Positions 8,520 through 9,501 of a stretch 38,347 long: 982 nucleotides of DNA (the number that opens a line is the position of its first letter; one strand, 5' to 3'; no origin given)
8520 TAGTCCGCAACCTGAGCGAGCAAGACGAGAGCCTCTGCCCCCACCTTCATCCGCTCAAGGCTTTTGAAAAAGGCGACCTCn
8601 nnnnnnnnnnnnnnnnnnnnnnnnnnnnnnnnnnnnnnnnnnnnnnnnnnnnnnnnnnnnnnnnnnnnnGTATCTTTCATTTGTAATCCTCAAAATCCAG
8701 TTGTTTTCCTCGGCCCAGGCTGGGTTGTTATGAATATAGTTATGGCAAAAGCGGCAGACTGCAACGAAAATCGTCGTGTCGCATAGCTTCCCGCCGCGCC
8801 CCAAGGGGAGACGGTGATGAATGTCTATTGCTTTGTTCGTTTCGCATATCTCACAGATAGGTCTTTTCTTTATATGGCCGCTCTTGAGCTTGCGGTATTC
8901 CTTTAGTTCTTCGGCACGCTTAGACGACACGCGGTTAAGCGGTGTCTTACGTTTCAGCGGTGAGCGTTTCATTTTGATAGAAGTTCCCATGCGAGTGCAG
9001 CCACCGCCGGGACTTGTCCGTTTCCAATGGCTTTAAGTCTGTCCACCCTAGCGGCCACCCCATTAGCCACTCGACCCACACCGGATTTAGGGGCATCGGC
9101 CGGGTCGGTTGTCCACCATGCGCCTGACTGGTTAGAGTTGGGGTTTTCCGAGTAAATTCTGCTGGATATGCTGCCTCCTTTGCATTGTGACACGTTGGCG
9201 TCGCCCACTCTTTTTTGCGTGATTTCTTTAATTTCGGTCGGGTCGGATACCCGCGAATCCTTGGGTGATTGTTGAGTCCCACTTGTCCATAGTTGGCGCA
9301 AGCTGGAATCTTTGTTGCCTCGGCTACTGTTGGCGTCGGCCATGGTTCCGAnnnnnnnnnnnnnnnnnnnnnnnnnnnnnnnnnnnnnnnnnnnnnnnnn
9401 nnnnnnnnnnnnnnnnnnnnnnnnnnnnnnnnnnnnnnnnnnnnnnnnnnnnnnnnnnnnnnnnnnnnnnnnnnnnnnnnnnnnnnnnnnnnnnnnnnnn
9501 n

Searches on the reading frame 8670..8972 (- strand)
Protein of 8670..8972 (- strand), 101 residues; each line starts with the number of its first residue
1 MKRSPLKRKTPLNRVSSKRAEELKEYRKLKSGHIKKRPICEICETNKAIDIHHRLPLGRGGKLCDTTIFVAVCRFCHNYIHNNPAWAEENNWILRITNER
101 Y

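Call 70: search_protein_families(library=phrogs, proteins=[window:8670-8972:-], max_evalue=0.00001)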
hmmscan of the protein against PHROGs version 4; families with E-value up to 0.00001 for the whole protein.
window:8670-8972:- (101 aa): 2 families
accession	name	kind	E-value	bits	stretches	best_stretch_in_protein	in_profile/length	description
phrog_740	-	DNA, RNA and nucleotide metabolism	4.1e-10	40.1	1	36-95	37-99/332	HNH endonuclease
phrog_15522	-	DNA, RNA and nucleotide metabolism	1.6e-07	32.5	1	18-90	10-87/108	HNH endonuclease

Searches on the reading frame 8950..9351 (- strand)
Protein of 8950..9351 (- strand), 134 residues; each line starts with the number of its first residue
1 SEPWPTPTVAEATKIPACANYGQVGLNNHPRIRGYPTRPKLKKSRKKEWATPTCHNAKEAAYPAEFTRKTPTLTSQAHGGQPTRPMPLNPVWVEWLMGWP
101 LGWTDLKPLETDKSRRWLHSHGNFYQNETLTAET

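Call 56: search_protein_representatives(protein=window:8950-9351:-)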
Query: 134 residues. Proteins with E-value up to 0.001 (for the whole library): 6148; up to 1e-10: 873; up to 1e-30: 7. The best 150 are listed.
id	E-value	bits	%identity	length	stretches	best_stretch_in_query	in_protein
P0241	1.9e-54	200.5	74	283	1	2-124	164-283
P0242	3.6e-35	137.9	60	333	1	2-127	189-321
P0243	5.8e-35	137.2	64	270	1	3-126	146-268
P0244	5.3e-34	134.1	58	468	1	1-117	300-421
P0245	1.6e-32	129.3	73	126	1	48-124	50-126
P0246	6.5e-31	124.1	54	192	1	4-129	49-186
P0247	6.5e-31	124.1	59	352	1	4-124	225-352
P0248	4.5e-30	121.4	55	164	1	3-123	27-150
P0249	5.8e-30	121.0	50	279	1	3-124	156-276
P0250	6.4e-30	120.9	61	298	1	3-123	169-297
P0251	9.6e-30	120.3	55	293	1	3-124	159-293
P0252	1.9e-29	119.3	59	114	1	42-124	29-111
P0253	2.3e-29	119.1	55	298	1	3-125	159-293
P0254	1.3e-28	116.7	57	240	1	4-123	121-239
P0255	5.3e-28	114.7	65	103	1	45-124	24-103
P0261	1.7e-26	109.8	55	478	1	4-123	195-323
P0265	1.2e-25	107.0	53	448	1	3-120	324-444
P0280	4.6e-24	101.9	40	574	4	3-108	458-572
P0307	1.6e-20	90.4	51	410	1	2-119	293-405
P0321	1.1e-19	87.7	44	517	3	2-85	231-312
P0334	5.2e-19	85.5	67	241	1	50-122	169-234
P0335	5.8e-19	85.3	50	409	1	10-127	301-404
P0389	9.0e-17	78.2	51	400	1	4-118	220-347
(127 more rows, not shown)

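Call 58: search_protein_families(library=pfam, proteins=[P0244, P0389, P0242, P0261, P0280, P0265, P0307, P0335, P0321, P0334], max_evalue=0.01)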
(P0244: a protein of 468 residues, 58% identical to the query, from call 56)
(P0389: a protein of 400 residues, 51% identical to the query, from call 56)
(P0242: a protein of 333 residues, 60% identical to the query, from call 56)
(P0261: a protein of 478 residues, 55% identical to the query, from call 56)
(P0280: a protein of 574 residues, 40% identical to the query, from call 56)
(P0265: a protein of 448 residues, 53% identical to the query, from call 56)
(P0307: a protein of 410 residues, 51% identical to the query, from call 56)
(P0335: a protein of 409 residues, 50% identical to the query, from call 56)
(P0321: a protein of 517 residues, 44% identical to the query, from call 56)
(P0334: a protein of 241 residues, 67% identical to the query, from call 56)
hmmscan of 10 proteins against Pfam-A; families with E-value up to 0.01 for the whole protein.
P0244 (468 aa): 0 families

P0389 (400 aa): 0 families

P0242 (333 aa): 0 families

P0261 (478 aa): 1 family
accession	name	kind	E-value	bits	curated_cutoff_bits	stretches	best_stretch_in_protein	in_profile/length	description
PF24091.1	DUF7376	-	0.0025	18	27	1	349-424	84-151/219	Family of unknown function (DUF7376)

P0280 (574 aa): 0 families

P0265 (448 aa): 0 families

P0307 (410 aa): 0 families

P0335 (409 aa): 0 families

P0321 (517 aa): 0 families

P0334 (241 aa): 1 family
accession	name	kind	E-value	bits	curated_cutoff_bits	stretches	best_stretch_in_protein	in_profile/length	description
PF00145.23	DNA_methylase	-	4.4e-16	59.6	22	1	4-121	4-108/324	C-5 cytosine-specific DNA methylase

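Call 60: find_related_loci(query=P0244, collection=viral_contigs, flank=1500)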
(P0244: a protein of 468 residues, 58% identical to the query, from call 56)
Query P0244 (468 aa) in viral_contigs; peptide patterns used: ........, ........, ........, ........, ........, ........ (x = any residue, [..] = any of these).
600 stretches matched a pattern (row limit reached: there are more); 595 encode a relative of the query (tblastn E <= 1e-3); the best 80 are kept; 80 distinct loci.
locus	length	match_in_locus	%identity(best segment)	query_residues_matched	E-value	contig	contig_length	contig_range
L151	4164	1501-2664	49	2-466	2e-121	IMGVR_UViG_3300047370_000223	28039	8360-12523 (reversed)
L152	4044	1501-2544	43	2-466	6e-97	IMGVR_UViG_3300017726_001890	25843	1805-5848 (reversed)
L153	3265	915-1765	64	1-468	1e-80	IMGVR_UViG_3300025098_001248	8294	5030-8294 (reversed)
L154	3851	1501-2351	64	1-468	1e-80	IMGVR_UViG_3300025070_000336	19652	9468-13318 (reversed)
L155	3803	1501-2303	50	1-468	1e-65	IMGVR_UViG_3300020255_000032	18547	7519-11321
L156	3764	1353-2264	62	1-466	4e-56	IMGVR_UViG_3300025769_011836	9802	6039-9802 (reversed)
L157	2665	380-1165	63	1-468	3e-53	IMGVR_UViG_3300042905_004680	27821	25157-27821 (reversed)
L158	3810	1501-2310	42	1-408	1e-48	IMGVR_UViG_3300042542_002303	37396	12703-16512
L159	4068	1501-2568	32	1-465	9e-49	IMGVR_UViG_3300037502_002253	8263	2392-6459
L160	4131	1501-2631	33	1-438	4e-48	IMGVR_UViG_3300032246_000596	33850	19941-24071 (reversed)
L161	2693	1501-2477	33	1-467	4e-48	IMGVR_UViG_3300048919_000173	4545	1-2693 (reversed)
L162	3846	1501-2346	43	1-408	5e-48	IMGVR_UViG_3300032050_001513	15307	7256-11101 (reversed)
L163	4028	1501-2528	35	11-468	2e-47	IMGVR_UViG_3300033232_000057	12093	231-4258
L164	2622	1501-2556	32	1-465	2e-47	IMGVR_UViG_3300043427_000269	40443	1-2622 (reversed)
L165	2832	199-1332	33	1-421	3e-46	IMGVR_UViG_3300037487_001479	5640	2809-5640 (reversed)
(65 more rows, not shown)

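Call 61: find_related_loci(query=P0389, collection=viral_contigs, flank=1500)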
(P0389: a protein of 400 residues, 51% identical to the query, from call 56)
Query P0389 (400 aa) in viral_contigs; peptide patterns used: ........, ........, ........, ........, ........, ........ (x = any residue, [..] = any of these).
600 stretches matched a pattern (row limit reached: there are more); 594 encode a relative of the query (tblastn E <= 1e-3); the best 80 are kept; 80 distinct loci.
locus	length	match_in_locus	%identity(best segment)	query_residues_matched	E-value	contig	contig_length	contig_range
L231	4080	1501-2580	41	1-398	8e-79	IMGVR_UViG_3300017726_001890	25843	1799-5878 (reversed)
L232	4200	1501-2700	39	1-398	3e-77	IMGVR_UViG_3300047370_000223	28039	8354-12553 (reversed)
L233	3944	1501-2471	39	1-400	7e-57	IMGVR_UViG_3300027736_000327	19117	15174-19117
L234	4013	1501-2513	41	19-396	4e-55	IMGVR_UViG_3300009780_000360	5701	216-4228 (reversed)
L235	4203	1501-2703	33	1-391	1e-52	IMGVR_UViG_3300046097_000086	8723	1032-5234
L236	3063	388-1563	34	14-395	3e-52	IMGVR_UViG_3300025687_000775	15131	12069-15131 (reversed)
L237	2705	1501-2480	37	19-394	3e-52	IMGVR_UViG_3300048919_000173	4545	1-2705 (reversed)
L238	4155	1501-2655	34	52-400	5e-52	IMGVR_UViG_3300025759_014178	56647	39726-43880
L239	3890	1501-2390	39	19-397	1e-51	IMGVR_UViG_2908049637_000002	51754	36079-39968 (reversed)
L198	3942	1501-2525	36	24-395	2e-51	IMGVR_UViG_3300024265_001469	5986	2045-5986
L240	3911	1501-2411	39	19-394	1e-51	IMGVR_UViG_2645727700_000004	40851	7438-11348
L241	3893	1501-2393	38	18-397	4e-51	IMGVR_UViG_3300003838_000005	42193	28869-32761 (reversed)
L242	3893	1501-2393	38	19-398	2e-49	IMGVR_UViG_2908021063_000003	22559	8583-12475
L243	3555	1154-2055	38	1-397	5e-49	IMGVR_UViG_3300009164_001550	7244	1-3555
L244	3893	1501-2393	37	19-398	8e-49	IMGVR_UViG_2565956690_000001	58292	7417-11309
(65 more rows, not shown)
